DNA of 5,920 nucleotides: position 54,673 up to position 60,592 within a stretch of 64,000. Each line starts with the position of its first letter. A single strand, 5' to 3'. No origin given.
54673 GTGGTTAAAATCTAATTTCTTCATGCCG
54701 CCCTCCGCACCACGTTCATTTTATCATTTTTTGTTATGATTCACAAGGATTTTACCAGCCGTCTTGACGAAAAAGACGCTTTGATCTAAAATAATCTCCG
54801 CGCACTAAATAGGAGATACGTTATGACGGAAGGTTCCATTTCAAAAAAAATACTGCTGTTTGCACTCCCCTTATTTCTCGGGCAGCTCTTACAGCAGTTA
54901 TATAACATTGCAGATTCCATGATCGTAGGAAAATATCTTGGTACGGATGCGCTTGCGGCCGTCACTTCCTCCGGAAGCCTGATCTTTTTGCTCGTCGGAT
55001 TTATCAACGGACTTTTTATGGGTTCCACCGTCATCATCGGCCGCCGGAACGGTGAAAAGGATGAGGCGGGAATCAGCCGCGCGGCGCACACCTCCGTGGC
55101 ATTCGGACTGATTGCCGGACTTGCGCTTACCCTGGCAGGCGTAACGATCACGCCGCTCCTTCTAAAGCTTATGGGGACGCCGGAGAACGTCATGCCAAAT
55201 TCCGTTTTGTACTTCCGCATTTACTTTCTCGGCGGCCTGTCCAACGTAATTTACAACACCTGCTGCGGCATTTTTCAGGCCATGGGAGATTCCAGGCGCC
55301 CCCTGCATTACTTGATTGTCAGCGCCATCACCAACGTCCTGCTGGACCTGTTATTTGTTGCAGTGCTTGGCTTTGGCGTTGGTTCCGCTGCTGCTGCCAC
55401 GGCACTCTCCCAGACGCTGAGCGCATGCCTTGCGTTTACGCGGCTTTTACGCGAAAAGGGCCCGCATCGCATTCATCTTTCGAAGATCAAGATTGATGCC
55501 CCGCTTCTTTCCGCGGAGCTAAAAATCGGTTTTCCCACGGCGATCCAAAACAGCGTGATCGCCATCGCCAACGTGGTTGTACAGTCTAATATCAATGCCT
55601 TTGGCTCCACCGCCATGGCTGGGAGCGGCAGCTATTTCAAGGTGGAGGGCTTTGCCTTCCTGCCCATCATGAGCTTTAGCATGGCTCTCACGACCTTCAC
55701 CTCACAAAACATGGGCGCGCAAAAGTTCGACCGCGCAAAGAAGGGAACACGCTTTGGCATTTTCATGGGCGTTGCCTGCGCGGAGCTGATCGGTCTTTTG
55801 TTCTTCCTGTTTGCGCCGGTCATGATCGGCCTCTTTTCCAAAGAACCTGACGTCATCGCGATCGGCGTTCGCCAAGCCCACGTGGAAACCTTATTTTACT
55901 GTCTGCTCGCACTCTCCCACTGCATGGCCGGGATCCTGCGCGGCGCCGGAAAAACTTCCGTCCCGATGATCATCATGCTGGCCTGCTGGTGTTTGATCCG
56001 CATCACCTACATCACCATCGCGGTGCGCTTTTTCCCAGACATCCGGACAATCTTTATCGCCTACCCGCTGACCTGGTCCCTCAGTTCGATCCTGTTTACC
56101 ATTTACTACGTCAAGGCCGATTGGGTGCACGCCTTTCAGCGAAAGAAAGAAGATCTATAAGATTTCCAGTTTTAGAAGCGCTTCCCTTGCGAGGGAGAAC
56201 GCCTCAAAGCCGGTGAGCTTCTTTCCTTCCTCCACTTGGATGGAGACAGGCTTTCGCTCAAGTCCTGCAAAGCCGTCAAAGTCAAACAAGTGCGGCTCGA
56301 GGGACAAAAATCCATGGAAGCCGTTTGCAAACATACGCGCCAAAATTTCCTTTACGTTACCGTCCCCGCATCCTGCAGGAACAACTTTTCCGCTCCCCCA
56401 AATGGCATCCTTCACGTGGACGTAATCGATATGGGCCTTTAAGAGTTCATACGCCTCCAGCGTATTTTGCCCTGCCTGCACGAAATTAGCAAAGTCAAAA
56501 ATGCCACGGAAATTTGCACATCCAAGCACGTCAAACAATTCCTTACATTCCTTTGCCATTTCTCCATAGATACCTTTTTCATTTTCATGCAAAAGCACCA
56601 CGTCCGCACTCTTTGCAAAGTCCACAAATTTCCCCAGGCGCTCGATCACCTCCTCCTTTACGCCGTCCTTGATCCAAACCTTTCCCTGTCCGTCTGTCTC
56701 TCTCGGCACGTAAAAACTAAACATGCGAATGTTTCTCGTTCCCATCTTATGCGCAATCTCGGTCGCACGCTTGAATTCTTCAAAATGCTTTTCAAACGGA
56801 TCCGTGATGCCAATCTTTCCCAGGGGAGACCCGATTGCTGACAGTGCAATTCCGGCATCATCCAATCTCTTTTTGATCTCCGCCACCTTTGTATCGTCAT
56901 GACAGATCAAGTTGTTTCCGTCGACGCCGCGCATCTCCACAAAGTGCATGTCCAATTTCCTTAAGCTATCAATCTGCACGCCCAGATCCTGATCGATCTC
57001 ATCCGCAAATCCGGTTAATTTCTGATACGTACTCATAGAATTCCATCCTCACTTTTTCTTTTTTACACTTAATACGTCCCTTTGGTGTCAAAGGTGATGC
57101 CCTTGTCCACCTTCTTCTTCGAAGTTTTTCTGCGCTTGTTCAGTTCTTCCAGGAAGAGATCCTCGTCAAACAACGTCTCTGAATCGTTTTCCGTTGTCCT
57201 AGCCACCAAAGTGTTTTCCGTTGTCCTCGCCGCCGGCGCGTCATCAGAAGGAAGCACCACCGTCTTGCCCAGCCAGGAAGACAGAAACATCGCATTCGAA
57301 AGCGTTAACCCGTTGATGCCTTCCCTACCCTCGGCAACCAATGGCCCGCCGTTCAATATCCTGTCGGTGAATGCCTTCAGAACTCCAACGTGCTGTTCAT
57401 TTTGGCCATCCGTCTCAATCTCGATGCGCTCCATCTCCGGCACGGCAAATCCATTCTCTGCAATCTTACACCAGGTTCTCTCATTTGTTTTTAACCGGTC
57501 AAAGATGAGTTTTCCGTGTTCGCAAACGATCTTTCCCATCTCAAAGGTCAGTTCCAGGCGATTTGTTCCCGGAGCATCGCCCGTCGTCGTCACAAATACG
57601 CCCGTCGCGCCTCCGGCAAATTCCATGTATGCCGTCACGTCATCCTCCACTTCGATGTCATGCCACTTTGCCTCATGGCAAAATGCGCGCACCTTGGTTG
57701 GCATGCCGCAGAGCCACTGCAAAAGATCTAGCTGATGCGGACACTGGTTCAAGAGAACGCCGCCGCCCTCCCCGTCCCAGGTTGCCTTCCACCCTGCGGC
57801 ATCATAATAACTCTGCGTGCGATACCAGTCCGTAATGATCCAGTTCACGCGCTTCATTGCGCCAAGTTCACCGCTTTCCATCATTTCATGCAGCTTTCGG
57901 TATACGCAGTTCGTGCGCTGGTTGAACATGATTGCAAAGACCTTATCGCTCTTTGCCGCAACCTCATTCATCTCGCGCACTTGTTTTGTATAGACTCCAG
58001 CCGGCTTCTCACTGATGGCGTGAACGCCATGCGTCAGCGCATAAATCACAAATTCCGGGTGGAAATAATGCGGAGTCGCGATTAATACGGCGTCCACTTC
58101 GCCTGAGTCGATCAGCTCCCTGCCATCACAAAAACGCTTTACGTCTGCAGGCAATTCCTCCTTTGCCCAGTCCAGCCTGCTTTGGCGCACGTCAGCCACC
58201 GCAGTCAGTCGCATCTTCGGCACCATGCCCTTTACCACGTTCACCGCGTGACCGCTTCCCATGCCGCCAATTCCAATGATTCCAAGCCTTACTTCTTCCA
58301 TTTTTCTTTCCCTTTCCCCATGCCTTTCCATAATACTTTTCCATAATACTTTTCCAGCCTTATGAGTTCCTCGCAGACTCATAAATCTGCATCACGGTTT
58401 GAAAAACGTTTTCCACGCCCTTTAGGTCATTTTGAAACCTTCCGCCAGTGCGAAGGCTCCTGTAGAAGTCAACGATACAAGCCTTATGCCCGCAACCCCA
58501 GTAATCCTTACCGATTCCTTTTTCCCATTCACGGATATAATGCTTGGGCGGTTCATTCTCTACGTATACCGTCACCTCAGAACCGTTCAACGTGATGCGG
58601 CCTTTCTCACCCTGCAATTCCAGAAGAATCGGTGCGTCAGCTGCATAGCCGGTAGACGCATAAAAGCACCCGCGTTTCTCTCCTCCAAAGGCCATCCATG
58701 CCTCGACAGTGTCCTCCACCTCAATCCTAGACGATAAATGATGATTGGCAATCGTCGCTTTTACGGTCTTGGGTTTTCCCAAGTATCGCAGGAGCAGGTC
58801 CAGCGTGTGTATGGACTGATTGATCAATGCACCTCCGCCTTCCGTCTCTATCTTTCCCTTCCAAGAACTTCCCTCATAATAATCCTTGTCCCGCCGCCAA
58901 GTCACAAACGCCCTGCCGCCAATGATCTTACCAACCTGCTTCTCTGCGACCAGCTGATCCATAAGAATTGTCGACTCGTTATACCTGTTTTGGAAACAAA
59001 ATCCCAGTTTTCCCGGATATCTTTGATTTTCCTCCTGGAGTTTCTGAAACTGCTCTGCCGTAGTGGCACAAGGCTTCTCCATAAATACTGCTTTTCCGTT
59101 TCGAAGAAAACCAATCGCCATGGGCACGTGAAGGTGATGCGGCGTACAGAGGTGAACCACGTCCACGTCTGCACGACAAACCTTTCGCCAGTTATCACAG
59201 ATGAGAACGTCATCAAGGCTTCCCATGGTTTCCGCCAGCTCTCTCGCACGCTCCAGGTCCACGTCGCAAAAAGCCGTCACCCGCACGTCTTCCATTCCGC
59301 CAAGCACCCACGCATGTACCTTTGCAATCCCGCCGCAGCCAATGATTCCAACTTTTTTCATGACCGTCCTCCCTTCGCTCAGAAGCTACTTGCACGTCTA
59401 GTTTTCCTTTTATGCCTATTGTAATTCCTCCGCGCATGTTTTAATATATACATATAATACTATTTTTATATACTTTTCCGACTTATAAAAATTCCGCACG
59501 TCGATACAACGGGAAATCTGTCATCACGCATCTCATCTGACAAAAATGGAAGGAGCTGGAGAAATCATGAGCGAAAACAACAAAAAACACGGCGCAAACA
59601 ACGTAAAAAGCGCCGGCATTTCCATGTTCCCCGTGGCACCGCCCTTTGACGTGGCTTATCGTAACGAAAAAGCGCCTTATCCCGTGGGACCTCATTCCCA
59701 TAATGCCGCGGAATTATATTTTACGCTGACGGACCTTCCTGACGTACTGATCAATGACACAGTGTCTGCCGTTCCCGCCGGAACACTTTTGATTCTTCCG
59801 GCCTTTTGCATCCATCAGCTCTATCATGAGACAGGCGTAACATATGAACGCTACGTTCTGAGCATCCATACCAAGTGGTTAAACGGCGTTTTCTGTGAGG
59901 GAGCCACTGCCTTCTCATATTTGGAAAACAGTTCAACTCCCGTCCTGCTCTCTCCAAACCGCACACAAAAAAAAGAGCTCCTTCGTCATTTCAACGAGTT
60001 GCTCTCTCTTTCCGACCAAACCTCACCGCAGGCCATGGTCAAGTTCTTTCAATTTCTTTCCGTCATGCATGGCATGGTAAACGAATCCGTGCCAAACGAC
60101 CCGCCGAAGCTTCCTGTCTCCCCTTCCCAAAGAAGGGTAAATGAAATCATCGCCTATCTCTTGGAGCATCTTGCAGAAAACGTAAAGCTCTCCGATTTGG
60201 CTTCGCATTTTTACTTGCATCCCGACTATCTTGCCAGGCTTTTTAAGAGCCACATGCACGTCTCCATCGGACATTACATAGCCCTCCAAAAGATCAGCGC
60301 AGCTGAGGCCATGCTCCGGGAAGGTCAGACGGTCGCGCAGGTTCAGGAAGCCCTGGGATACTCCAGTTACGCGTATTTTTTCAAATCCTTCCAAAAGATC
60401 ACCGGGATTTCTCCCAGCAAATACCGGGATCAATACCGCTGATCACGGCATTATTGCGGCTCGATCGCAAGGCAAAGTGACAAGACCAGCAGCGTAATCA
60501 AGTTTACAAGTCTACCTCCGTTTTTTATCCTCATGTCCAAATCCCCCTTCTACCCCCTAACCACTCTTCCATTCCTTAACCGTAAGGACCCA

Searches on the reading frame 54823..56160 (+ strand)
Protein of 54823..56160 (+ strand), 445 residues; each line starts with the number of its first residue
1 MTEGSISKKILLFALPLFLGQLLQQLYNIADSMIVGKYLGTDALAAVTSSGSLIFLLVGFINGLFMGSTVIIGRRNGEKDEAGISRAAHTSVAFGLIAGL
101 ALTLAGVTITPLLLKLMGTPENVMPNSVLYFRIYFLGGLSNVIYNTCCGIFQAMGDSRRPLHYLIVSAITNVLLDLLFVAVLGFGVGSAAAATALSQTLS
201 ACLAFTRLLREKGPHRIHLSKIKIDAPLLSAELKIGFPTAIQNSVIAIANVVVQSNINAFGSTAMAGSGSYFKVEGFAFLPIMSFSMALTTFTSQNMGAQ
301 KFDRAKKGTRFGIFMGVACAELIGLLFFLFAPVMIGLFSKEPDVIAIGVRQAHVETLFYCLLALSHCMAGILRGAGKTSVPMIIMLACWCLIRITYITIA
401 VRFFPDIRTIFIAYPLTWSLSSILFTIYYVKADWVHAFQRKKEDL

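Call 9: search_protein_families(library=pfam, proteins=[window:54823-56160:+])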
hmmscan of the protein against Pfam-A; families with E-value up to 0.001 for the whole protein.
window:54823-56160:+ (445 aa): 2 families
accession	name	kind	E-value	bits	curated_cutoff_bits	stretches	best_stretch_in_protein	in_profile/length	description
PF01554.23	MatE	-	8.1e-56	188.6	24.9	2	16-176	1-160/161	MatE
PF13440.11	Polysacc_synt_3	-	0.00027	20.7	23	1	7-63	174-230/293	Polysaccharide biosynthesis protein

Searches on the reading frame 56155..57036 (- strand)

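Call 9: search_protein_families(library=pfam, proteins=[window:56155-57036:-])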
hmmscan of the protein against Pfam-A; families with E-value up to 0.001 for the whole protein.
window:56155-57036:- (293 aa): 1 family
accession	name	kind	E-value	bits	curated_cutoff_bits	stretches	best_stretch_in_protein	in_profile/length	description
PF01261.30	AP_endonuc_2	-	9.8e-26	91.4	31.1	1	25-248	4-229/249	Xylose isomerase-like TIM barrel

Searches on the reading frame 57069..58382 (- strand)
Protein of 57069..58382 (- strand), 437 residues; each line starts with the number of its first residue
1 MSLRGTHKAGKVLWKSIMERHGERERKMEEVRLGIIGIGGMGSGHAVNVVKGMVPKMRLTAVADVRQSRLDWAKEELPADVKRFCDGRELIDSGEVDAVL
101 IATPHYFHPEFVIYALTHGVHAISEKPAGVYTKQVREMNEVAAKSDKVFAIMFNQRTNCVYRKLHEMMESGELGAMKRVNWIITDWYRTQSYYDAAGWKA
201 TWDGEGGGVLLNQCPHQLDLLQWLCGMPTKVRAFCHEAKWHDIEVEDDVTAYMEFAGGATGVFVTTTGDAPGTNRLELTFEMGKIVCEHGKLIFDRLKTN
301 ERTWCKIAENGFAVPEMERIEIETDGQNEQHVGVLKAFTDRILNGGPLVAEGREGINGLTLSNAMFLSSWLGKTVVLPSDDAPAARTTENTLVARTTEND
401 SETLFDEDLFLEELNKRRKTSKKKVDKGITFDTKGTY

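Call 9: search_protein_families(library=pfam, proteins=[window:57069-58382:-])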
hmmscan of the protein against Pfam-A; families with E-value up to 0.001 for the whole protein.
window:57069-58382:- (437 aa): 3 families
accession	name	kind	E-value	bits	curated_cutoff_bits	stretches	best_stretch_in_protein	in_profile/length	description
PF22725.1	GFO_IDH_MocA_C3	-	1.8e-27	96.3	27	1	161-285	1-123/124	GFO/IDH/MocA C-terminal domain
PF02894.22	GFO_IDH_MocA_C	-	7.4e-19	68.9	22.9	1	166-375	2-216/218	Oxidoreductase family, C-terminal alpha/beta domain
PF01408.29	GFO_IDH_MocA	-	6.8e-17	62.7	24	1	32-151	2-118/120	Oxidoreductase family, NAD-binding Rossmann fold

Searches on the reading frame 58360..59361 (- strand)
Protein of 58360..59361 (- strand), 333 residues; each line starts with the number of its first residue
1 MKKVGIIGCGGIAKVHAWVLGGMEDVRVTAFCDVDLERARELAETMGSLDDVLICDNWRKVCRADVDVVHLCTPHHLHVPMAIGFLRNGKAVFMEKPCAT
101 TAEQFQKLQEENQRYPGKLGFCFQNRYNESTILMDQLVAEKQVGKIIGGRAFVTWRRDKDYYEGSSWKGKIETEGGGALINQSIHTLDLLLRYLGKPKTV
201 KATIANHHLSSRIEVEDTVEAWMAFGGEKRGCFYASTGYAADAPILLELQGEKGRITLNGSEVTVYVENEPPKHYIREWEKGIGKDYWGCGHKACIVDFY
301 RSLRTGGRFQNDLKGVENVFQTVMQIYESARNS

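Call 9: search_protein_families(library=pfam, proteins=[window:58360-59361:-])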
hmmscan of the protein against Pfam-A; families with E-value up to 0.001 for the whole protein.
window:58360-59361:- (333 aa): 3 families
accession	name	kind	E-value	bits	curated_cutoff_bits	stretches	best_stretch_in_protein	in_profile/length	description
PF22725.1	GFO_IDH_MocA_C3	-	2.4e-20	73.2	27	1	134-256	4-123/124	GFO/IDH/MocA C-terminal domain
PF01408.29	GFO_IDH_MocA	-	1.4e-19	71.4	24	1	3-113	2-110/120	Oxidoreductase family, NAD-binding Rossmann fold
PF02894.22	GFO_IDH_MocA_C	-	5.9e-14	52.8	22.9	1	142-331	8-211/218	Oxidoreductase family, C-terminal alpha/beta domain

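Call 36: find_encoding_contigs(protein=window:58360-59361:-, flank=6000, max_places=8)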
Protein window:58360-59361:- (333 aa): 1 contig read that carries it; 1 place shown.
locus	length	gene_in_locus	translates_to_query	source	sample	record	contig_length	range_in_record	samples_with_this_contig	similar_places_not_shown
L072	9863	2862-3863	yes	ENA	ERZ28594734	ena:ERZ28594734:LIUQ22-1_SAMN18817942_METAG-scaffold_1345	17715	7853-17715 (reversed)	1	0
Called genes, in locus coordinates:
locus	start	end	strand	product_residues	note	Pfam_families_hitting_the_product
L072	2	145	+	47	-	?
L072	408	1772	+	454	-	-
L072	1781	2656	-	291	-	PF12833:HTH_18, PF00165:HTH_AraC (weak)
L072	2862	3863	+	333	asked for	PF01408:GFO_IDH_MocA, PF02894:GFO_IDH_MocA_C, PF22725:GFO_IDH_MocA_C3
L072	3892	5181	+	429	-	PF01408:GFO_IDH_MocA, PF02894:GFO_IDH_MocA_C, PF22725:GFO_IDH_MocA_C3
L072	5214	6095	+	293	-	PF01261:AP_endonuc_2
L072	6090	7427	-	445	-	PF01554:MatE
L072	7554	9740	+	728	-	PF00176:SNF2-rel_dom, PF00270:DEAD, PF04851:ResIII, PF00271:Helicase_C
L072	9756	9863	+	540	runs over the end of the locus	-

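Call 57: search_protein_families(library=pfam, proteins=[L072:408-1772:+])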
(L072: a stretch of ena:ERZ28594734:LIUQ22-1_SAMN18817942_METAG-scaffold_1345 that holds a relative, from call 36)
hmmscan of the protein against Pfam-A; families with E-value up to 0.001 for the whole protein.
L072:408-1772:+ (454 aa): 0 families

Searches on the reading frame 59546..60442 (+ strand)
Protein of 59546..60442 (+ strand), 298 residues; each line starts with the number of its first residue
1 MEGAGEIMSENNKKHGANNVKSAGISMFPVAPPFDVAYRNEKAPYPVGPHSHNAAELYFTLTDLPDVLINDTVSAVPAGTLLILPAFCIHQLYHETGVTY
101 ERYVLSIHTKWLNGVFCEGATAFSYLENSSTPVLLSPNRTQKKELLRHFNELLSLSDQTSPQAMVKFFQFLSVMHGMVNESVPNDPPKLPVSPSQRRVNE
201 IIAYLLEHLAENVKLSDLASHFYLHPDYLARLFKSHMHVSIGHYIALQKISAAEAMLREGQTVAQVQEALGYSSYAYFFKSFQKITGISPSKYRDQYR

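Call 9: search_protein_families(library=pfam, proteins=[window:59546-60442:+])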
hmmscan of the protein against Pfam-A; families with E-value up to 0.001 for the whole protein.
window:59546-60442:+ (298 aa): 2 families
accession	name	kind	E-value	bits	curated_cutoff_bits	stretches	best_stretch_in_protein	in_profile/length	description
PF12833.13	HTH_18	-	2.3e-17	63.5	33.6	1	218-295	1-79/80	Helix-turn-helix domain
PF00165.29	HTH_AraC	-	3.2e-14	53.1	26.6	2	260-294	8-41/42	Bacterial regulatory helix-turn-helix proteins, AraC family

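Call 27: find_encoding_contigs(protein=window:59546-60442:+, flank=6000, max_places=10)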
Protein window:59546-60442:+ (298 aa): no gene with exactly this product is on record in the collection.
